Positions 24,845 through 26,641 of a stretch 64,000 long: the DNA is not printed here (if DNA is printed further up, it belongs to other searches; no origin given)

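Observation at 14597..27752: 13-kb co-directional operon joining a B12 mutase to a TTT transporter, thiolase/crotonase/CoA-transferase genes and a cobalamin adenosyltransferase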

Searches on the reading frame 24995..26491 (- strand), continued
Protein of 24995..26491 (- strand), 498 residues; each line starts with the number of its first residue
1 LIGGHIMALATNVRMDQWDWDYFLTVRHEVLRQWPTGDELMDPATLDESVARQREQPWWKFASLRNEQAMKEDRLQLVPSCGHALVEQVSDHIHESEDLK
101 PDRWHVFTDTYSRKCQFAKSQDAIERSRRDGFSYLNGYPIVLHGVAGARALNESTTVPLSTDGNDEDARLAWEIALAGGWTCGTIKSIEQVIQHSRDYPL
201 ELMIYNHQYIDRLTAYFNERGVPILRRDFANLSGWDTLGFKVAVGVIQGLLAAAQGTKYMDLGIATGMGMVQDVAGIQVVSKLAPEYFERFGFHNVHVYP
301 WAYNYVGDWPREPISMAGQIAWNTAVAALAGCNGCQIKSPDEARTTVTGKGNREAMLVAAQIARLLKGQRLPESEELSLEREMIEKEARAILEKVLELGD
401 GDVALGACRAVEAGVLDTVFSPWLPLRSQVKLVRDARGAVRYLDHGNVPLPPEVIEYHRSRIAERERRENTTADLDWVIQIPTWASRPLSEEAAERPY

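Call 16: find_encoding_contigs(protein=P0071, flank=10000, max_places=1)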
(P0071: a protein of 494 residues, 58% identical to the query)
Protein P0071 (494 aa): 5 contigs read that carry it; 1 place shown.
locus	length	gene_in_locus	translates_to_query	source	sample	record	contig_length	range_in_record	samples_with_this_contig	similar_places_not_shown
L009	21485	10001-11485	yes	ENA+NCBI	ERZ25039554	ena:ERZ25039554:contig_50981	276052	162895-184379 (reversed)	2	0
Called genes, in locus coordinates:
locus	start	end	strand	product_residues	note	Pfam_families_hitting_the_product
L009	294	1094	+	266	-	PF08100:Dimerisation (weak), PF09339:HTH_IclR, PF01614:IclR_C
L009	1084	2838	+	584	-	PF00890:FAD_binding_2, PF07992:Pyr_redox_2 (faint), PF02910:Succ_DH_flav_C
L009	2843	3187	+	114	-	PF01127:Sdh_cyt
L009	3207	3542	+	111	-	PF01127:Sdh_cyt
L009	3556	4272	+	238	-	PF13085:Fer2_3, PF00111:Fer2, PF13746:Fer4_18 (faint), PF13183:Fer4_8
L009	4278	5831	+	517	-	PF00501:AMP-binding, PF13193:AMP-binding_C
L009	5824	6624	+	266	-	PF00378:ECH_1, PF16113:ECH_2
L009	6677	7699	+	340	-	PF13379:NMT1_2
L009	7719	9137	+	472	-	PF03972:MmgE_PrpD_N, PF19305:MmgE_PrpD_C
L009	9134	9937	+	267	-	PF00378:ECH_1, PF16113:ECH_2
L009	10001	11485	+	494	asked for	PF06368:Met_asp_mut_E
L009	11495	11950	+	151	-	PF02310:B12-binding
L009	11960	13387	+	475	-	PF13941:MutL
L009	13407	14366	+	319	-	PF03401:TctC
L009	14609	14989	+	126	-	PF07331:TctB (weak)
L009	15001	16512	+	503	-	PF01970:TctA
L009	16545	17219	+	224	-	PF00702:Hydrolase, PF13419:HAD_2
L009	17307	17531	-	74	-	-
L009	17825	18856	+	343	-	PF13480:Acetyltransf_6 (weak)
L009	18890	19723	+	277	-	PF12146:Hydrolase_4, PF00561:Abhydrolase_1, PF12697:Abhydrolase_6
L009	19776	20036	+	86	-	PF00550:PP-binding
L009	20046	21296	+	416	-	PF00109:ketoacyl-synt, PF02801:Ketoacyl-synt_C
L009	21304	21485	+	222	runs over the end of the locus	PF00072:Response_reg, PF00486:Trans_reg_C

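Call 17: find_encoding_contigs(protein=P0075, flank=10000, max_places=2)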
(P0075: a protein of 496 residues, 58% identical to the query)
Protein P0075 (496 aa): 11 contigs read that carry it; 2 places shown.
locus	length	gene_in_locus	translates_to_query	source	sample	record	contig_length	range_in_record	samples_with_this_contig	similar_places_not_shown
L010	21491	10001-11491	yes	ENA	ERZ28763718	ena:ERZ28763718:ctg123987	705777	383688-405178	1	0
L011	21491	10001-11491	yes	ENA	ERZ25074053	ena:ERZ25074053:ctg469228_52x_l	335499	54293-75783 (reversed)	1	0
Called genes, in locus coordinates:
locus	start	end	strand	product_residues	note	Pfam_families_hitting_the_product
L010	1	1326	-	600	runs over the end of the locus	PF00496:SBP_bac_5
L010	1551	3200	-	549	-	PF01839:FG-GAP (faint), PF13517:FG-GAP_3, PF07593:UnbV_ASPIC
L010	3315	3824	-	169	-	-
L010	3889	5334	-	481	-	-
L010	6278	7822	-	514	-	PF00732:GMC_oxred_N, PF01266:DAO (faint), PF05834:Lycopene_cycl (weak), PF05199:GMC_oxred_C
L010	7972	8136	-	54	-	-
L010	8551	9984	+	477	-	PF05378:Hydant_A_N (faint), PF13941:MutL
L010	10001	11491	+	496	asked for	PF06368:Met_asp_mut_E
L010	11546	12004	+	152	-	PF02310:B12-binding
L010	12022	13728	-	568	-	PF00890:FAD_binding_2, PF02910:Succ_DH_flav_C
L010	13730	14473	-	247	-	PF13085:Fer2_3, PF13183:Fer4_8, PF13237:Fer4_10 (weak), PF12838:Fer4_7 (weak), PF13534:Fer4_17 (weak)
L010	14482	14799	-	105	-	-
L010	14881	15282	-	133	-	PF01127:Sdh_cyt, PF02300:Fumarate_red_C (weak)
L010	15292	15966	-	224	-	PF05683:Fumerase_C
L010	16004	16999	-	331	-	PF05681:Fumerase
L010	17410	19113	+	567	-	PF00496:SBP_bac_5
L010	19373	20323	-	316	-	PF05598:DUF772, PF01609:DDE_Tnp_1, PF13612:DDE_Tnp_1_3 (weak)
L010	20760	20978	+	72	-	PF00462:Glutaredoxin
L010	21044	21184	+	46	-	PF00578:AhpC-TSA, PF08534:Redoxin (weak)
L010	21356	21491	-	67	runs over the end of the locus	-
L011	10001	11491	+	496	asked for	PF06368:Met_asp_mut_E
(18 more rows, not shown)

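Call 18: find_encoding_contigs(protein=P0083, flank=10000, max_places=1)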
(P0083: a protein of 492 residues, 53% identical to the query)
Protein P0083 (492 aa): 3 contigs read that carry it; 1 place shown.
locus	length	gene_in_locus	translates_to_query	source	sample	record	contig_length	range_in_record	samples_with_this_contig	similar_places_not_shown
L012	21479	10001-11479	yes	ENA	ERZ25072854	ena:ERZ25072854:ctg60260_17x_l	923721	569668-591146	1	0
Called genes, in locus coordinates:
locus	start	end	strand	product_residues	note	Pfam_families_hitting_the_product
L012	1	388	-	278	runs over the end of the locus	PF00497:SBP_bac_3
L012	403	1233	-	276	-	PF02463:SMC_N, PF00005:ABC_tran, PF13304:AAA_21 (weak)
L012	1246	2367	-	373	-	PF13378:MR_MLE_C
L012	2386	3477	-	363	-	PF13378:MR_MLE_C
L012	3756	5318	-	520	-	PF01039:Carboxyl_trans, PF03255:ACCA (weak)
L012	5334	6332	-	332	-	PF08240:ADH_N, PF00107:ADH_zinc_N, PF13602:ADH_zinc_N_2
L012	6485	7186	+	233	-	PF00392:GntR, PF07729:FCD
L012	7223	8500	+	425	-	PF02515:CoA_transf_3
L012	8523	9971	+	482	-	PF13941:MutL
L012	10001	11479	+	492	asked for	PF06368:Met_asp_mut_E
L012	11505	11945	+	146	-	PF02310:B12-binding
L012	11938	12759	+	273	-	PF02668:TauD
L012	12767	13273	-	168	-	PF02632:BioY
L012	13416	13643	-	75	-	PF13375:RnfC_N (weak), PF00364:Biotin_lipoyl, PF25917:BSH_RND, PF25919:BSH_CusB (faint), PF25973:BSH_CzcB (faint), PF25997:BSH_YhbJ (weak)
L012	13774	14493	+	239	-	PF00589:Phage_integrase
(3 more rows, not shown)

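Call 19: find_encoding_contigs(protein=P0038, flank=10000, max_places=1)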
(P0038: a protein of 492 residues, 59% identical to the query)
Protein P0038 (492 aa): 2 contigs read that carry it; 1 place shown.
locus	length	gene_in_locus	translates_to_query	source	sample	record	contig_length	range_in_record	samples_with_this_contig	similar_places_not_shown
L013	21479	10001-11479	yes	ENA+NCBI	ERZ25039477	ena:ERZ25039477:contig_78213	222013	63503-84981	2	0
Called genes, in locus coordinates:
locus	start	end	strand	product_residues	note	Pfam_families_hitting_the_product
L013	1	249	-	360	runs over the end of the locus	PF00817:IMS, PF11798:IMS_HHH, PF11799:IMS_C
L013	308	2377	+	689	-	PF00580:UvrD-helicase, PF13604:AAA_30 (faint), PF01443:Viral_helicase1 (faint), PF13245:AAA_19, PF13361:UvrD_C, PF13538:UvrD_C_2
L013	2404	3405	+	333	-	PF00248:Aldo_ket_red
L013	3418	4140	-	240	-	PF04264:YceI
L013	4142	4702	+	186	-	PF01292:Ni_hydr_CYTB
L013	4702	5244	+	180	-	PF04264:YceI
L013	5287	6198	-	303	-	PF00126:HTH_1, PF03466:LysR_substrate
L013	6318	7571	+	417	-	PF02515:CoA_transf_3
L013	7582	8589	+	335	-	PF08240:ADH_N, PF00107:ADH_zinc_N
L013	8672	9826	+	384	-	PF02771:Acyl-CoA_dh_N, PF02770:Acyl-CoA_dh_M, PF00441:Acyl-CoA_dh_1, PF08028:Acyl-CoA_dh_2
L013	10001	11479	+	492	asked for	PF06368:Met_asp_mut_E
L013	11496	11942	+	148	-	PF02310:B12-binding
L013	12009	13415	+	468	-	PF13941:MutL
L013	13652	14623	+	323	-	PF03401:TctC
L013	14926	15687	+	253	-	PF01925:TauE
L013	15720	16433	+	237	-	PF13489:Methyltransf_23, PF01209:Ubie_methyltran (weak), PF13847:Methyltransf_31, PF08241:Methyltransf_11, PF08242:Methyltransf_12, PF13649:Methyltransf_25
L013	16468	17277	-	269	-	PF00528:BPD_transp_1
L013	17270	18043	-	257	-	PF13191:AAA_16 (faint), PF00005:ABC_tran, PF13304:AAA_21 (faint)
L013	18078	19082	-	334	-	PF13379:NMT1_2, PF09084:NMT1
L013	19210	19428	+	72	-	-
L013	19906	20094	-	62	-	-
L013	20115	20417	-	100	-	PF05016:ParE_toxin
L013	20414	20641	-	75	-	PF09720:Unstab_antitox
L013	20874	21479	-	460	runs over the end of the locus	PF00479:G6PD_N, PF02781:G6PD_C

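Call 22: search_solved_structures(query=window:24995-26491:-, show_alignments=2, max_evalue=0.001)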
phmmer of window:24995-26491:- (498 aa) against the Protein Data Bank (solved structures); distinct sequences matched with E-value up to 0.001: 2.
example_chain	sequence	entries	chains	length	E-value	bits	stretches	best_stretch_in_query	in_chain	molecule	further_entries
6h9e_B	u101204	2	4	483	7.5e-75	255.6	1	15-479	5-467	Glutamate mutase epsilon subunit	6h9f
1cb7_B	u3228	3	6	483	1.3e-73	251.4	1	15-479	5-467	PROTEIN (GLUTAMATE MUTASE) | GLUTAMATE MUTASE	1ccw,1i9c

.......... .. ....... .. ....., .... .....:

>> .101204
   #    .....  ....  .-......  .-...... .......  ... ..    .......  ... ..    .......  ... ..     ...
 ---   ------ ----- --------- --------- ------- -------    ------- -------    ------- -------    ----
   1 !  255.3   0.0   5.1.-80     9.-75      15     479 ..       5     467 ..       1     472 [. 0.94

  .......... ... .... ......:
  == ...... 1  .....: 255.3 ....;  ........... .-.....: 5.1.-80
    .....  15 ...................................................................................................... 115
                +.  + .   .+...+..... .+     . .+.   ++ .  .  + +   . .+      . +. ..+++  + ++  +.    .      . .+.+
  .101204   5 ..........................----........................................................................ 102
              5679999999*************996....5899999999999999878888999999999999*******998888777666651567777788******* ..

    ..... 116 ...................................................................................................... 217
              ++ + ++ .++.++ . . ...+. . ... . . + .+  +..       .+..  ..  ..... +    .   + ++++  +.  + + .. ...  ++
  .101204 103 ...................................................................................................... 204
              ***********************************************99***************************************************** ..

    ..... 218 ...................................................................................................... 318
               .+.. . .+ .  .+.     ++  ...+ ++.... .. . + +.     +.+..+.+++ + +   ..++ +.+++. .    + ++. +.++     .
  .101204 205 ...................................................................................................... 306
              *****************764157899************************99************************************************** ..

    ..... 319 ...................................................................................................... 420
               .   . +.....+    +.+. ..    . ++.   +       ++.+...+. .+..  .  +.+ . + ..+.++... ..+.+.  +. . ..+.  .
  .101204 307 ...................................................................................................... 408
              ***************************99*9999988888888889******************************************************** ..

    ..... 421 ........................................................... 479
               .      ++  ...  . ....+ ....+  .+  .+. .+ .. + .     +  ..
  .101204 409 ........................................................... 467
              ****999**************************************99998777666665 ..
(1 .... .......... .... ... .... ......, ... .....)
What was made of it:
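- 24995..26491 (-): GlmE* : catalytic (epsilon) subunit of an AdoCbl carbon-skeleton mutase from a divergent clade; the gene-caller start is at 26473. The E-value against glutamate mutase 1cb7/6h9e is 1e-73 (call 22).
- On Glutamate mutase (EC 5.4.99.1): The E-value to 1cb7_B and 6h9e_B is 1e-73 to 1e-75 (call 22).
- In the gap-free alignment to 1cb7/6h9e, R66 becomes S, R149 becomes D and E171 becomes T. R100 and the adenosyl-binding K326 and E330 are kept (call 22). The overall fold family is the same (call 22).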

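Call 27: find_related_loci(query=A1, collection=metagenome_contigs, flank=10000)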
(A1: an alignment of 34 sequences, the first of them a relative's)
Query A1 (492 aa) in metagenome_contigs; peptide patterns used: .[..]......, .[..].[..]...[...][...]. (x = any residue, [..] = any of these).
74 stretches matched a pattern; 33 encode a relative of the query (tblastn E <= 1e-3); 33 distinct loci.
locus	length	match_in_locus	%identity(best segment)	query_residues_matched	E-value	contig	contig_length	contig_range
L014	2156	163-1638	61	1-492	0e+0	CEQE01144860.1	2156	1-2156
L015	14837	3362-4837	62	1-492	0e+0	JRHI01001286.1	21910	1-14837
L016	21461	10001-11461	62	6-492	0e+0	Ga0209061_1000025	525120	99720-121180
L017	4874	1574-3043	61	1-490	0e+0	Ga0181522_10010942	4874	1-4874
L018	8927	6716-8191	61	1-492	0e+0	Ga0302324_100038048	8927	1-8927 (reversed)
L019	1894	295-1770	61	1-492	0e+0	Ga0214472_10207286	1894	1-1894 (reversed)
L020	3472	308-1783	61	1-492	0e+0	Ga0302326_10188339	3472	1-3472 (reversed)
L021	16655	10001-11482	60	1-492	0e+0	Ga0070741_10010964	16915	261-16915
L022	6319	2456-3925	60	1-490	0e+0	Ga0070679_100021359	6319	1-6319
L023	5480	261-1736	60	1-492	0e+0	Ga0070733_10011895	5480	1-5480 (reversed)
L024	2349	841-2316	60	1-492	0e+0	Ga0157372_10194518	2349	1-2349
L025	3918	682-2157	60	1-492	0e+0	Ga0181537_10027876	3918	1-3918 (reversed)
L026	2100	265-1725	61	6-492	0e+0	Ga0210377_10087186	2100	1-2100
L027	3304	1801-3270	60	1-490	0e+0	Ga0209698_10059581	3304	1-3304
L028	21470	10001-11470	60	1-490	0e+0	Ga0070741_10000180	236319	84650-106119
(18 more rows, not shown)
